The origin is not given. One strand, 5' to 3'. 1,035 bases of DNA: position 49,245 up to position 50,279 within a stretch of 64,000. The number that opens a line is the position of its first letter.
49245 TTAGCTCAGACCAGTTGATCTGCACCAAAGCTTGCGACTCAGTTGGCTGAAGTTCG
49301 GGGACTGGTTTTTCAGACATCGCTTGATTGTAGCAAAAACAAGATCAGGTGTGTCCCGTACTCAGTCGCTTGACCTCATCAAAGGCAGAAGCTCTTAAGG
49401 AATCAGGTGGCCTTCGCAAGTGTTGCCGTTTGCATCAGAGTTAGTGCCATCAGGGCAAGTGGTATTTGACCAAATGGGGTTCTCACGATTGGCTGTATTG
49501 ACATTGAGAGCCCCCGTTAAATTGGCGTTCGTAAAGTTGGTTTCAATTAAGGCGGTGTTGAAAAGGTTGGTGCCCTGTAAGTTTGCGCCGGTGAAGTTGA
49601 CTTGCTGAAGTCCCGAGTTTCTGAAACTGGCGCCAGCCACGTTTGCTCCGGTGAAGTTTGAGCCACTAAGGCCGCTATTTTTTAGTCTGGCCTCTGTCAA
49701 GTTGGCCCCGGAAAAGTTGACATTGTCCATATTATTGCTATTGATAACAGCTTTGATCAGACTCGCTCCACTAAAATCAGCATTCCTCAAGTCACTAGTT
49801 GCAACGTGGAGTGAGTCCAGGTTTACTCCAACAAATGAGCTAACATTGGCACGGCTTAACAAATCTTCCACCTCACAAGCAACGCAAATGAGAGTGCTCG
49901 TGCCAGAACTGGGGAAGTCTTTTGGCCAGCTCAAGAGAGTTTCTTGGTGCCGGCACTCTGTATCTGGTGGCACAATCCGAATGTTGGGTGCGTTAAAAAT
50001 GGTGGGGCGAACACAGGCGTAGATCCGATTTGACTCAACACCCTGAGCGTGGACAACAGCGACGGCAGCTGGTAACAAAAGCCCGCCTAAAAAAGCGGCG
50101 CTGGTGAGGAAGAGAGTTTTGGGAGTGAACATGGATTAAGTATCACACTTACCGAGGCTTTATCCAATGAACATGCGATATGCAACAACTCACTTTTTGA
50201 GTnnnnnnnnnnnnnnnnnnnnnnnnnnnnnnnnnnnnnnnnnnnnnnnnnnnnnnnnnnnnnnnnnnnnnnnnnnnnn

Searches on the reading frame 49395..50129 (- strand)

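Call 49: search_protein_families(library=pfam, proteins=[window:49395-50129:-], max_evalue=0.001)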
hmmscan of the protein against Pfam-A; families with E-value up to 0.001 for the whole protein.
window:49395-50129:- (244 aa): 4 families
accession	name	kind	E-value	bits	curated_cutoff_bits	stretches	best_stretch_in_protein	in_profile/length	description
PF00805.28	Pentapeptide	-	2.5e-21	75.3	20.2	3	112-151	1-40/40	Pentapeptide repeats (8 copies)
PF13599.13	Pentapeptide_4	-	2.3e-13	50.4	38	1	133-199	12-78/78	Pentapeptide repeat region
PF13576.12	Pentapeptide_3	-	7.2e-09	36.2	27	0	145-185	2-45/48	Pentapeptide repeats (9 copies)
PF25296.1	Decapeptide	-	0.00088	19.5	45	0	111-180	4-73/74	Decapeptide repeat region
